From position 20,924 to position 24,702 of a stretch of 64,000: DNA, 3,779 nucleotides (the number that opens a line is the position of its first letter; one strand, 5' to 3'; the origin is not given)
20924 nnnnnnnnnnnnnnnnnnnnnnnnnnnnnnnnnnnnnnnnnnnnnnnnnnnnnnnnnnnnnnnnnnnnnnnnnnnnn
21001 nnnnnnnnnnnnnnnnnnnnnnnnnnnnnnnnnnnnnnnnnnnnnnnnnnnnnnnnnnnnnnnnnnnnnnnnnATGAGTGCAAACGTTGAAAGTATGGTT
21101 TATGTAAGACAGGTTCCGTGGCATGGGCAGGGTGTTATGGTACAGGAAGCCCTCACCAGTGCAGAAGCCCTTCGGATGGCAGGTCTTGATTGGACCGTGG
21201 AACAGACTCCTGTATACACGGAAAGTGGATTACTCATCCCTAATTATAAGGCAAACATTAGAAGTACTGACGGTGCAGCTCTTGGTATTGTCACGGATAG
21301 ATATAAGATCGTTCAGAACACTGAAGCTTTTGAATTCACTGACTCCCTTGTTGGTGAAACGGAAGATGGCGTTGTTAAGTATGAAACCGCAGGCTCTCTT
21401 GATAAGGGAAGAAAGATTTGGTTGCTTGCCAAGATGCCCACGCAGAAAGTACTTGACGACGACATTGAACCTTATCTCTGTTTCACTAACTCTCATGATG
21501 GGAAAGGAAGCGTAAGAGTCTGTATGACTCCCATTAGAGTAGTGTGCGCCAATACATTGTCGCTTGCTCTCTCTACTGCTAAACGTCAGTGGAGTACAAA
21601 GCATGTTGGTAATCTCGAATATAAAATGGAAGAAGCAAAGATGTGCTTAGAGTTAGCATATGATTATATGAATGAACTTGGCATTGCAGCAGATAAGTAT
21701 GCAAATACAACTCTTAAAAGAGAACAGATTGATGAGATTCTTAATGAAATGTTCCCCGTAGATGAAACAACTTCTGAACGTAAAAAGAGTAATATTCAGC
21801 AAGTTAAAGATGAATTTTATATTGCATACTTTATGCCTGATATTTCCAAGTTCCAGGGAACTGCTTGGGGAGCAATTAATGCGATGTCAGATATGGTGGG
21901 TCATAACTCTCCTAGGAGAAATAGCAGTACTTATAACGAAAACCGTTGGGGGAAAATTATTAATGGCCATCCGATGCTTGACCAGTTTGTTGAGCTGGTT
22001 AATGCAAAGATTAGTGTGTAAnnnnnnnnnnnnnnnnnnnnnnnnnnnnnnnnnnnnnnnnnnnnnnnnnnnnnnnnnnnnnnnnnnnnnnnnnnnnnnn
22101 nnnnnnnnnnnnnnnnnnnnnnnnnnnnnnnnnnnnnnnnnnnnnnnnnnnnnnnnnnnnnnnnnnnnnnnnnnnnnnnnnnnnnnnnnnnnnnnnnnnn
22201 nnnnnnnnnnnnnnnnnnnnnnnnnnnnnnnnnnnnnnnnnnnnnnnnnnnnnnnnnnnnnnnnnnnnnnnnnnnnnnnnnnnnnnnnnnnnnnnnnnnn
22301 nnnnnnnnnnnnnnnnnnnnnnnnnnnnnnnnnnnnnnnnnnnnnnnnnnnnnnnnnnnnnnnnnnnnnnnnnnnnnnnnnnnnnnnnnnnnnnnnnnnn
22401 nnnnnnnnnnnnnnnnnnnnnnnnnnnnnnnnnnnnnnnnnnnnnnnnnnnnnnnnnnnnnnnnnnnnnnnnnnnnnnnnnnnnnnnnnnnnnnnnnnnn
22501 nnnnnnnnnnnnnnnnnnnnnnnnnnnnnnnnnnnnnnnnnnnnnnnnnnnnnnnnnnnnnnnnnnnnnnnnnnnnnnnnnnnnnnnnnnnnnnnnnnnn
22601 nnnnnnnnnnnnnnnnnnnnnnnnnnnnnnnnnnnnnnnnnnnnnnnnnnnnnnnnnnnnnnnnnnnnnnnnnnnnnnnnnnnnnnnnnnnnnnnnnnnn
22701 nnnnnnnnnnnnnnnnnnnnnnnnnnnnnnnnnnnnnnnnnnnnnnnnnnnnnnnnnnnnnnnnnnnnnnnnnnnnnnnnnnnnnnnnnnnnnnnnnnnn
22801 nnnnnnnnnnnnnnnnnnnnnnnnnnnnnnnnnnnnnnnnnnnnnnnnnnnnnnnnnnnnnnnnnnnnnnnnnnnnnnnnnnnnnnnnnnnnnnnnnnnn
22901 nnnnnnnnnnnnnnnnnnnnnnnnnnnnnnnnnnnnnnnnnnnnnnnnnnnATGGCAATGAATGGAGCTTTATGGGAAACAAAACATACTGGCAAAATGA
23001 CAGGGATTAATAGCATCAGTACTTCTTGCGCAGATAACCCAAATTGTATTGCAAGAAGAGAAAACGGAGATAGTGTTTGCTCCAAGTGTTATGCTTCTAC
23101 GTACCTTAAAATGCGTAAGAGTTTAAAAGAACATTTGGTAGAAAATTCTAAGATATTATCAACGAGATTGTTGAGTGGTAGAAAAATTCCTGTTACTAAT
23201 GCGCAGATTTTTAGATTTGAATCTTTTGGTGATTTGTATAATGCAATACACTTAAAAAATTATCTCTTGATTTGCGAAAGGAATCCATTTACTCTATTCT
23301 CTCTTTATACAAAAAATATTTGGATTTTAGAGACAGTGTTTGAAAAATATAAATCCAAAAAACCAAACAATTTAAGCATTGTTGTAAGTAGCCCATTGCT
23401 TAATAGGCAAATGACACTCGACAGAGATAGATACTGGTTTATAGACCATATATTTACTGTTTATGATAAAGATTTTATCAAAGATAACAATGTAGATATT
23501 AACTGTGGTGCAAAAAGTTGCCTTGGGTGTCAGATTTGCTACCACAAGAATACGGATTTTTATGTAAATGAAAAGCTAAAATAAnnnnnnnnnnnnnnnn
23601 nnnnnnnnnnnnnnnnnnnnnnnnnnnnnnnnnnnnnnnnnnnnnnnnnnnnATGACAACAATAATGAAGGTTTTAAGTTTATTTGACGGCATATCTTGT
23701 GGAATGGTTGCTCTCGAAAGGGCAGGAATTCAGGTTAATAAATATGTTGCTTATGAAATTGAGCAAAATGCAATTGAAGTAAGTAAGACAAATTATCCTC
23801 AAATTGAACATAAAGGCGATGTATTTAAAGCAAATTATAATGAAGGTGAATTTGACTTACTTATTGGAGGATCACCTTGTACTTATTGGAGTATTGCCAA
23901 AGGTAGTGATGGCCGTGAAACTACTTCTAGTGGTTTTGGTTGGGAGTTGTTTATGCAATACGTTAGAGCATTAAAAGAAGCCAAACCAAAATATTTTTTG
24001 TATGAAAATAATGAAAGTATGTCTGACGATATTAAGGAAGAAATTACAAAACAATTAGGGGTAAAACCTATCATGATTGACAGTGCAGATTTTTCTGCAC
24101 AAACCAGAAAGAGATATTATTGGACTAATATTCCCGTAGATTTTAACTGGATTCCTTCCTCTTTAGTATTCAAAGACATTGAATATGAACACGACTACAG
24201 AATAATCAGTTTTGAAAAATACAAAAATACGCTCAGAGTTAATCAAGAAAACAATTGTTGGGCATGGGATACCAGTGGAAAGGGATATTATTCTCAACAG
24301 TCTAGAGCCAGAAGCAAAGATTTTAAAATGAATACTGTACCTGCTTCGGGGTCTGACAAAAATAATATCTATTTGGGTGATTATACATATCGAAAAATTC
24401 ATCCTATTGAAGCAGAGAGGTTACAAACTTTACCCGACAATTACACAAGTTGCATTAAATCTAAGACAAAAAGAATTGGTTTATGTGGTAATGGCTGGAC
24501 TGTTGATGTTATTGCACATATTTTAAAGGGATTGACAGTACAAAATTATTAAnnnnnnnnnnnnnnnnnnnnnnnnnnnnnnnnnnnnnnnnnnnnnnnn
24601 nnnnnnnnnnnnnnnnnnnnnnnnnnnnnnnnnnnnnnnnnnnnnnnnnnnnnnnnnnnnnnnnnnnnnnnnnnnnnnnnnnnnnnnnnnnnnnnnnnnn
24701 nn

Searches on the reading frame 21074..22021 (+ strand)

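Call 48: search_protein_families(library=pfam, proteins=[window:21074-22021:+], max_evalue=0.001)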
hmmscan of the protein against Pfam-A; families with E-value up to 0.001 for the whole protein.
window:21074-22021:+ (315 aa): 1 family
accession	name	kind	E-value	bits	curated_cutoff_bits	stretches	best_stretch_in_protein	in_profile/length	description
PF06067.16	DUF932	-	1.6e-53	182.3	23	1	69-288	1-219/227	Domain of unknown function (DUF932)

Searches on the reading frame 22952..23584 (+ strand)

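Call 68: search_protein_families(library=pfam, proteins=[window:22952-23584:+], max_evalue=0.001)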
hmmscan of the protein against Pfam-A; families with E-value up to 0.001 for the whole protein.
window:22952-23584:+ (210 aa): 1 family
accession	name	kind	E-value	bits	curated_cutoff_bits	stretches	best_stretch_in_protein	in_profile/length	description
PF17338.8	GP88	-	5.9e-07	30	24.4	1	24-193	36-206/230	Gene product 88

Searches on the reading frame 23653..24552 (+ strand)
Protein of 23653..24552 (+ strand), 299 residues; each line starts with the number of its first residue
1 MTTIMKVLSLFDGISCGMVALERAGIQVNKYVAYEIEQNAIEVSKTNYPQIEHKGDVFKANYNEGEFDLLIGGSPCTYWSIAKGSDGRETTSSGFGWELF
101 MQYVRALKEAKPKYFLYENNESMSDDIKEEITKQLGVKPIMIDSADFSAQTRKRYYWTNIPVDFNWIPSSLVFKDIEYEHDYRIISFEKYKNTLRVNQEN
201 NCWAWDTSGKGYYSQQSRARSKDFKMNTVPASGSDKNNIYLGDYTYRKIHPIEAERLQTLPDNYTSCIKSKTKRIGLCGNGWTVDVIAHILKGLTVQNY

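Call 48: search_protein_families(library=pfam, proteins=[window:23653-24552:+], max_evalue=0.001)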
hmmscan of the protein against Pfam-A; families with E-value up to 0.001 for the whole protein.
window:23653-24552:+ (299 aa): 1 family
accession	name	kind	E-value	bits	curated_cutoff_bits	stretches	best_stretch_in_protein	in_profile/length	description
PF00145.23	DNA_methylase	-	7.4e-35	121.3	22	1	5-292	1-320/324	C-5 cytosine-specific DNA methylase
